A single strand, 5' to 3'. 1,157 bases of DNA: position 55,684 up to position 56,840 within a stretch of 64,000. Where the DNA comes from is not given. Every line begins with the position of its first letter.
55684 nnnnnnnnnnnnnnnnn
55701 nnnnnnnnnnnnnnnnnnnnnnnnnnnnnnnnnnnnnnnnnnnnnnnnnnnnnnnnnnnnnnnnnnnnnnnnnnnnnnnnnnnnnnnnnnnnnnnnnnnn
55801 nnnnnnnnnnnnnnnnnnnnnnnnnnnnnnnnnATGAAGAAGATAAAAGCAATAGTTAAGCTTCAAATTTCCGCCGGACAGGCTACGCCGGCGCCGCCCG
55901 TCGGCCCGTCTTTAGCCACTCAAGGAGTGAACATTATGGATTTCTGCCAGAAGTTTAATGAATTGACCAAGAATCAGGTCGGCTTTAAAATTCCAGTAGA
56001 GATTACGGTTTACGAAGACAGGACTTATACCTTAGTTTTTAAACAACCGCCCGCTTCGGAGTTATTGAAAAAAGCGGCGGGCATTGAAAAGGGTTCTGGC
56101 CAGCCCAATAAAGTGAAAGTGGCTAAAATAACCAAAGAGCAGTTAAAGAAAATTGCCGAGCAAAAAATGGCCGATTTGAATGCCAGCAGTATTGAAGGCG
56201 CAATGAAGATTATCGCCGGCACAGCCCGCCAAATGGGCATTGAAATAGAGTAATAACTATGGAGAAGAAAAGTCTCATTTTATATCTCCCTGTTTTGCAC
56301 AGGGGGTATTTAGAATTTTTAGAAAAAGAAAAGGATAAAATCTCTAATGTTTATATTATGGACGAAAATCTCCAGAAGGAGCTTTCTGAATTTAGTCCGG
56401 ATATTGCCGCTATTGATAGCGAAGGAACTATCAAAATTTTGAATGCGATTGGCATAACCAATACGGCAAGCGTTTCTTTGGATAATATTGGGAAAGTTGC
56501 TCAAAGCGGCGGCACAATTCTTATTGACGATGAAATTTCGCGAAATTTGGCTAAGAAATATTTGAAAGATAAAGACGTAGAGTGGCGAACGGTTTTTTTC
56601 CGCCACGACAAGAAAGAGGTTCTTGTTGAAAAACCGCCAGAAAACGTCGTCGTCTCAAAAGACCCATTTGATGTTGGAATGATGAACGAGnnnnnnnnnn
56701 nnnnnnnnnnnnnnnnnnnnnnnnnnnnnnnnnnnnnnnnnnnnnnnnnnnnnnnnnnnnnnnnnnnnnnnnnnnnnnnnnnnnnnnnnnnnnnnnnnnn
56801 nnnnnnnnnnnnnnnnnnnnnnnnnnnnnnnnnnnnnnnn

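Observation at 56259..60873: Deoxynucleotide and thymidylate salvage cluster inserted where rplA-rplJ-rplL would be expected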

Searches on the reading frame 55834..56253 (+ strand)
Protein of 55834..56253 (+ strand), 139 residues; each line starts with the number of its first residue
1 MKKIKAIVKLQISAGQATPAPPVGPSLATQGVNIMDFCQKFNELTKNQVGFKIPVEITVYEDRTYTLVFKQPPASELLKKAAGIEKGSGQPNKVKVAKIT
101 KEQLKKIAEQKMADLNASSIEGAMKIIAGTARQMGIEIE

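Call 3: search_protein_families(library=pfam, proteins=[window:55834-56253:+], max_evalue=0.01)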
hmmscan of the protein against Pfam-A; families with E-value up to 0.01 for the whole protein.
window:55834-56253:+ (139 aa): 2 families
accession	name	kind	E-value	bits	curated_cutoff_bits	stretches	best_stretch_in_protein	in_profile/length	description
PF00298.24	Ribosomal_L11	-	2.3e-29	102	21.4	1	70-138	1-69/69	Ribosomal protein L11, RNA binding domain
PF03946.19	Ribosomal_L11_N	-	9.4e-27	93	32.9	1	8-65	1-58/58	Ribosomal protein L11, N-terminal domain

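Call 4: search_protein_families(library=ncbifam, proteins=[window:55834-56253:+], max_evalue=0.01)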
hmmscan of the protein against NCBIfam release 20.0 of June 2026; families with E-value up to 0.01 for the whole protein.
window:55834-56253:+ (139 aa): 3 families
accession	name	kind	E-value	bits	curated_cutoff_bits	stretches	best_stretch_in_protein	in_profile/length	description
TIGR01632.1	L11_bact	equivalog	2.4e-60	202.5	141.85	1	2-139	1-139/140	50S ribosomal protein L11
NF011111.0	PRK14539.1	equivalog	2.7e-37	128.4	310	1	2-139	4-137/196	50S ribosomal protein L11/unknown domain fusion protein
NF002232.0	PRK01143.1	equivalog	6.6e-35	120.6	162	1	5-139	3-138/164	50S ribosomal protein L11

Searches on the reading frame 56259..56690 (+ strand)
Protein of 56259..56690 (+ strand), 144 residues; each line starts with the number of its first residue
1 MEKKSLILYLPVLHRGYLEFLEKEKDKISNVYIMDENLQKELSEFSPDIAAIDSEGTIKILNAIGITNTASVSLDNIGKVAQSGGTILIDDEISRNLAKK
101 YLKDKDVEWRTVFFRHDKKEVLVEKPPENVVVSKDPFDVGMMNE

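Call 12: search_protein_families(library=phrogs, proteins=[window:56259-56690:+], max_evalue=0.01)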
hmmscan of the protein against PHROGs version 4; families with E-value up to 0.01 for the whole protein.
window:56259-56690:+ (144 aa): 0 families

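Call 22: find_homologous_proteins(query=window:56259-56678:+, max_evalue=0.001)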
Query window:56259-56678:+ (140 aa): 1 proteins with E <= 0.001 among 24 candidates.
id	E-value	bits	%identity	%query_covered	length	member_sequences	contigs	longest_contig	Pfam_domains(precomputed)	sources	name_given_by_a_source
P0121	1.3e-28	118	48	93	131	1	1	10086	-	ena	-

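Call 45: search_solved_structures(query=A3, max_evalue=10, show_alignments=3)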
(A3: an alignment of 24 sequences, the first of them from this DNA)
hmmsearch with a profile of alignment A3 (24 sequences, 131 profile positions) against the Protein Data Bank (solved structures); distinct sequences matched with E-value up to 10: 5.
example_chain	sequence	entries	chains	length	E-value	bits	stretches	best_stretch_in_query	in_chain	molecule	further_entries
8a8k_A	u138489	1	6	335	0.2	15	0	21-60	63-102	PAP phosphatase from Methanothermococcus thermolithotrophicus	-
8y6v_K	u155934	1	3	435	0.78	13.1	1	32-73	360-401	gp93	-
4zn6_A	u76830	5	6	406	0.95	12.8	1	57-102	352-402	1-deoxy-D-xylulose 5-phosphate reductoisomerase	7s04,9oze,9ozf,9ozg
4pwy_A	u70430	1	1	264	1.2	12.5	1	81-119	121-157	Calmodulin-lysine N-methyltransferase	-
9zem_A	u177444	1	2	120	2.2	11.6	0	44-97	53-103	HeliScrew4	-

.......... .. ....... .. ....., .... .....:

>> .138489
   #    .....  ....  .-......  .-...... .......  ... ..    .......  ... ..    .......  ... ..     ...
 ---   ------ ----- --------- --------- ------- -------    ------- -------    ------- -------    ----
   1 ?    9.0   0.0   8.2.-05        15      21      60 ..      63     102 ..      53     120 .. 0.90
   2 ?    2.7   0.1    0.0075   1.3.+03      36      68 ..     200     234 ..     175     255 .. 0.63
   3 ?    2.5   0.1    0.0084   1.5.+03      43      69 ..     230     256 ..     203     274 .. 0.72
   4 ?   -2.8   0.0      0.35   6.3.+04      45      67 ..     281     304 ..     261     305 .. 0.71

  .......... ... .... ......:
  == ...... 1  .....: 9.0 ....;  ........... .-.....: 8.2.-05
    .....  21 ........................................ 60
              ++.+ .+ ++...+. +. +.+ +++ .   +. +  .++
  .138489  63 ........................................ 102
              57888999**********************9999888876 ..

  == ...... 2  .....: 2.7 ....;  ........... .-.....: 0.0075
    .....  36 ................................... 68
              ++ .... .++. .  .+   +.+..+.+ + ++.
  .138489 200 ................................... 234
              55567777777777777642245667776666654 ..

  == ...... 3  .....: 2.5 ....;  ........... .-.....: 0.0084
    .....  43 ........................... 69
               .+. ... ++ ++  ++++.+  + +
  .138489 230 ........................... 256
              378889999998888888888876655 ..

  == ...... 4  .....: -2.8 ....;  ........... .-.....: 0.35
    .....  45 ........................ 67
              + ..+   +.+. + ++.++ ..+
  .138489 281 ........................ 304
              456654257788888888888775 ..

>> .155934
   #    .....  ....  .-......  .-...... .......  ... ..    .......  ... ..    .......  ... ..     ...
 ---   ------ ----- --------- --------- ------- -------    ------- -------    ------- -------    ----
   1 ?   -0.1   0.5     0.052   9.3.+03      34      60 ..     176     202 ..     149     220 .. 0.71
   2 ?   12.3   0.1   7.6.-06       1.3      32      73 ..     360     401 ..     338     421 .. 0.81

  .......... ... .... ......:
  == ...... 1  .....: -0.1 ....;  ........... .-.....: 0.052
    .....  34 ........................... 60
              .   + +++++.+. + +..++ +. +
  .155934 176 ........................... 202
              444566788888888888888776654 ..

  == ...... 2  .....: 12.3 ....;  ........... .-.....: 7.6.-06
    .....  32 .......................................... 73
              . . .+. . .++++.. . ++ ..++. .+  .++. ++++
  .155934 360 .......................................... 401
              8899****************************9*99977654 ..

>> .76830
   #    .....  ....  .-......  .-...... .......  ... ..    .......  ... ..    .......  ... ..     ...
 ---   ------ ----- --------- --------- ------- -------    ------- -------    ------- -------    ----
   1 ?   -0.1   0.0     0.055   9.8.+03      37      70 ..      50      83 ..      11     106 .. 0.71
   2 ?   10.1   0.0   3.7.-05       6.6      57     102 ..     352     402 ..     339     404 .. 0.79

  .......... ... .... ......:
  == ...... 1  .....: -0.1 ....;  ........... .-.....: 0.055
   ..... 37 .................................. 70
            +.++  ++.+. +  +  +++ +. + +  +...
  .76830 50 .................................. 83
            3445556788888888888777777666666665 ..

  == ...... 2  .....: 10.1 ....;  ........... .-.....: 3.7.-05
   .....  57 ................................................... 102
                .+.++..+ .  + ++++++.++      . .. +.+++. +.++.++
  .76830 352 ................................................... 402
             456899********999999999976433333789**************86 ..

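Call 46: search_protein_families(library=pfam, alignment_id=A3, max_evalue=10)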
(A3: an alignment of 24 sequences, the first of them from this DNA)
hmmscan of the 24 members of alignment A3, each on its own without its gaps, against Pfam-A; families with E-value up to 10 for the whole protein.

A. member 1, seq(132 aa): 0 families

B. families by the number of members that match (of 24 scanned): 14 families
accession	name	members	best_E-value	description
PF20299.4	NARF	9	0.00022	Nucleotidyltransferase-Associated Rossmannoid Fold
PF17833.7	pre-PUA_NIP7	3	1.3e-05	NIP7/UPF0113, pre-PUA domain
PF16554.10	OAM_dimer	2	0.022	Dimerisation domain of d-ornithine 4,5-aminomutase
PF03793.24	PASTA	2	0.14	PASTA domain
PF02597.26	ThiS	1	0.043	ThiS family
PF15569.11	Imm40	1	0.048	Immunity protein 40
PF16830.10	NBD94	1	0.055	Nucleotide-Binding Domain 94 of RH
PF11867.13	T1RH-like_C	1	0.079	Type I restriction enzyme HindI endonuclease subunit-like, C-terminal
PF21937.1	Yop-YscD_ppl_2nd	1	0.085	YscD/CdsD-like Bon-like domain 2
PF17530.7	NS3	1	0.11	Non-structural protein NS3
PF06337.17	DUSP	1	0.15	DUSP domain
PF04055.27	Radical_SAM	1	0.15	Radical SAM superfamily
PF00009.33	GTP_EFTU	1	0.23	Elongation factor Tu GTP binding domain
PF15447.11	NTS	1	0.3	N-terminal segments of PfEMP1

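Call 48: search_protein_families(library=pfam, proteins=[P0121], max_evalue=0.1)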
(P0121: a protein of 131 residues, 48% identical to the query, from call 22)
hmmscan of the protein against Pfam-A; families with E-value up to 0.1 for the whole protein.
P0121 (131 aa): 3 families
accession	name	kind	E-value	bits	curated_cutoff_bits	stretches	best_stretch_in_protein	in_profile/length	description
PF20299.4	NARF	-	0.00022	22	25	1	54-101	14-60/112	Nucleotidyltransferase-Associated Rossmannoid Fold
PF02597.26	ThiS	-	0.043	14.8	22.5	1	38-95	3-54/76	ThiS family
PF17833.7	pre-PUA_NIP7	-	0.089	13.5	23.1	0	54-97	9-53/80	NIP7/UPF0113, pre-PUA domain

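Call 83: search_protein_representatives(protein=window:56259-56678:+)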
Query: 140 residues. Proteins with E-value up to 0.001 (for the whole library): 209; up to 1e-10: 22; up to 1e-30: 2. The best 150 are listed.
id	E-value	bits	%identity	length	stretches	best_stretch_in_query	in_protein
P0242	5.9e-33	130.0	47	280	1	2-139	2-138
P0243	2.2e-31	124.9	50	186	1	1-139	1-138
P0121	4.1e-29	117.6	48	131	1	1-130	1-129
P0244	9.2e-23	97.0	37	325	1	1-139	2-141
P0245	2.5e-22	95.6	48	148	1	2-105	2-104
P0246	1.1e-20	90.3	41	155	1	3-138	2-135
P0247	6.5e-19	84.6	39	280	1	3-138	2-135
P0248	1.3e-17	80.3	40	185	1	2-138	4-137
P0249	1.9e-14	70.2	52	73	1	1-69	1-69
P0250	2.0e-14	70.1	46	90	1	18-107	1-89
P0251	2.6e-14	69.7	36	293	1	4-139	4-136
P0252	3.5e-14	69.3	34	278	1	5-138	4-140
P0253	7.0e-14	68.3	33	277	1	4-136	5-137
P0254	2.0e-13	66.9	31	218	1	2-117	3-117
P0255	2.2e-12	63.5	33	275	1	3-138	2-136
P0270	6.8e-10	55.4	28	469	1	3-125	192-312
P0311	2.5e-07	47.1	28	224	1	5-138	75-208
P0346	3.5e-06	43.4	33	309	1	4-127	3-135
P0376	2.2e-05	40.8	30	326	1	5-129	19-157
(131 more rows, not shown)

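Call 84: search_protein_families(library=pfam, proteins=[P0270, P0244, P0311, P0376, P0346], max_evalue=0.01)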
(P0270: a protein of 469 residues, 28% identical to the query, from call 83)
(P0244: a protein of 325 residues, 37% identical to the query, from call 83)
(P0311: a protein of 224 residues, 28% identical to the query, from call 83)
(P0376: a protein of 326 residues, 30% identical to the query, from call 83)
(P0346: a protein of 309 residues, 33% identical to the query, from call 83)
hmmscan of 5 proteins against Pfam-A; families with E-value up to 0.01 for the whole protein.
P0270 (469 aa): 3 families
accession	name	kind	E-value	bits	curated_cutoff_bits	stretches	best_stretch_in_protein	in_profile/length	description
PF01467.32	CTP_transf_like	-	1.3e-14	54.9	21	1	39-157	2-109/133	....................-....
PF00383.29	dCMP_cyt_deam_1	-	6.4e-13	48.9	25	1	325-440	4-101/102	Cytidine and deoxycytidylate deaminase zinc-binding region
PF14437.12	MafB19-deam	-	1.2e-08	35.5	27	1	343-441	22-101/142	MafB19-like deaminase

P0244 (325 aa): 2 families
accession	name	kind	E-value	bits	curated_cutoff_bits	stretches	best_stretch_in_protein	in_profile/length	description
PF00383.29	dCMP_cyt_deam_1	-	2.3e-17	63.2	25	1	142-298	6-101/102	Cytidine and deoxycytidylate deaminase zinc-binding region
PF14437.12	MafB19-deam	-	3.6e-10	40.3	27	1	211-298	32-100/142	MafB19-like deaminase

P0311 (224 aa): 0 families

P0376 (326 aa): 2 families
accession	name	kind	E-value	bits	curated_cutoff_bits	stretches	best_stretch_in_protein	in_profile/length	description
PF00383.29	dCMP_cyt_deam_1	-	5.3e-18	65.2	25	1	167-282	4-101/102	Cytidine and deoxycytidylate deaminase zinc-binding region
PF14437.12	MafB19-deam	-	8.9e-15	55.3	27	1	168-286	4-104/142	MafB19-like deaminase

P0346 (309 aa): 2 families
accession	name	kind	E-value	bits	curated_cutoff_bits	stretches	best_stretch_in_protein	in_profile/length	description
PF00383.29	dCMP_cyt_deam_1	-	2.9e-19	69.3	25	1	148-262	4-100/102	Cytidine and deoxycytidylate deaminase zinc-binding region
PF14437.12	MafB19-deam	-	2.3e-15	57.1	27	1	149-287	4-125/142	MafB19-like deaminase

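Call 87: list_cluster_members(proteins=[P0270])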
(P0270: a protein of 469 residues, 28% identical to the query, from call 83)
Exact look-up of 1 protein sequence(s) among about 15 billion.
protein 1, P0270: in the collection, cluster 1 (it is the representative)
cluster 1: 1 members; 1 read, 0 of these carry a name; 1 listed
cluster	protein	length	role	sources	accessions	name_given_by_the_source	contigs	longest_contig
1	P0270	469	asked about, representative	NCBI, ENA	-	-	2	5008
